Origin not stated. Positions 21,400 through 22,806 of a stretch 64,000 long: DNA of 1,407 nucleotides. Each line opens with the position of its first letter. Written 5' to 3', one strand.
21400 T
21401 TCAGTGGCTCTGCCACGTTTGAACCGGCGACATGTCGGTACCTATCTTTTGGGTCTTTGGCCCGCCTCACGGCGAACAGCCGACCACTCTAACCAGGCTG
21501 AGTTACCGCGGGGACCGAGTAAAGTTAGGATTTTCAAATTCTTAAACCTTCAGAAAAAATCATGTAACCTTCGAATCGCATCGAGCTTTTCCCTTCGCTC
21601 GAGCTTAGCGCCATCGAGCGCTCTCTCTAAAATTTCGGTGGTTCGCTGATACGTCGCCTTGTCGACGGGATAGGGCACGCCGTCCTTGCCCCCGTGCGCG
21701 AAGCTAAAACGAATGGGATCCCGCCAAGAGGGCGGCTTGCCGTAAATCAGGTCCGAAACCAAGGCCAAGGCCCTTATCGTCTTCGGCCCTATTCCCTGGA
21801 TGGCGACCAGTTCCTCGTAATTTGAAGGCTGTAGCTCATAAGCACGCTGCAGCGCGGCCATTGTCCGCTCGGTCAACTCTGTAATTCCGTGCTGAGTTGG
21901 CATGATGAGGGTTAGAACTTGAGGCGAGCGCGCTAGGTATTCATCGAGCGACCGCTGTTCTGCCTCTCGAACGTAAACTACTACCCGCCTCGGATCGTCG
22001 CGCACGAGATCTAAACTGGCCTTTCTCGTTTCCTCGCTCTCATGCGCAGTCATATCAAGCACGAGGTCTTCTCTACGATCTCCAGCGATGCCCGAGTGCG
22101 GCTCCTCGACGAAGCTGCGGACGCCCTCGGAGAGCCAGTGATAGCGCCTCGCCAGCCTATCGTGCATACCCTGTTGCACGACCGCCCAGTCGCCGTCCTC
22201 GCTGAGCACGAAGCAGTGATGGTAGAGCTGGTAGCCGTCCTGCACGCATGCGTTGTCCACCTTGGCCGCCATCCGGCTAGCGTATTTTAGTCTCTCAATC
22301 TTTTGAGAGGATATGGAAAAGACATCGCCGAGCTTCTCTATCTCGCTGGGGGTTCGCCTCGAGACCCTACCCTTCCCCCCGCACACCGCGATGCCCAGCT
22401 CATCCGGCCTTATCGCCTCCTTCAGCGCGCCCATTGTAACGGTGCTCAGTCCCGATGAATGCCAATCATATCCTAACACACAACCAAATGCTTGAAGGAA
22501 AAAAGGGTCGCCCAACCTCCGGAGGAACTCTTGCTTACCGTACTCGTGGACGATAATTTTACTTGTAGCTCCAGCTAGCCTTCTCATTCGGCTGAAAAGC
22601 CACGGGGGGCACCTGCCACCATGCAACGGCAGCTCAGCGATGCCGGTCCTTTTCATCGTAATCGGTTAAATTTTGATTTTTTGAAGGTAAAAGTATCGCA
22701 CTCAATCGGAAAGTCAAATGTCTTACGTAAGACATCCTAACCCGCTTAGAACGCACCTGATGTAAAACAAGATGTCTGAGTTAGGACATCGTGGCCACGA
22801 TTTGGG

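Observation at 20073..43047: tRNA complement with long, multiple and non-canonical introns, and genomically encoded CCA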

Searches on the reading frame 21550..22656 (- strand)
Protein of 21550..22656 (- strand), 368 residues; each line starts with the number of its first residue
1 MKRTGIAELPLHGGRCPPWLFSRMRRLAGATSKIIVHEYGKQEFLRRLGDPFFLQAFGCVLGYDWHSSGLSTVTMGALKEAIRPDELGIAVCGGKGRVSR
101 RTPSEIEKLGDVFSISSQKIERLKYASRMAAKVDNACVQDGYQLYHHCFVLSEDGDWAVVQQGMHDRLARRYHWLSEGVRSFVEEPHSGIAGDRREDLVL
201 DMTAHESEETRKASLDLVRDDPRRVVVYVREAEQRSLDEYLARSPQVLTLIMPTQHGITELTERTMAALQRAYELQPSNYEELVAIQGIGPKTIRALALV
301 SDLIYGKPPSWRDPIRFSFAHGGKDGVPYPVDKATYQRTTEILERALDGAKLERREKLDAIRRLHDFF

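Call 16: search_protein_families(library=pfam, proteins=[window:21550-22656:-])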
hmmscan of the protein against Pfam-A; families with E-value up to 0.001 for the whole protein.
window:21550-22656:- (368 aa): 2 families
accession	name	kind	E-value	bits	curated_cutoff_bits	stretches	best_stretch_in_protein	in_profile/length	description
PF05559.16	DUF763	-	9.9e-133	442.7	35.5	1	5-331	1-319/319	Protein of unknown function (DUF763)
PF00633.29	HHH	-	0.00054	20.1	24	0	276-297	6-27/30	Helix-hairpin-helix motif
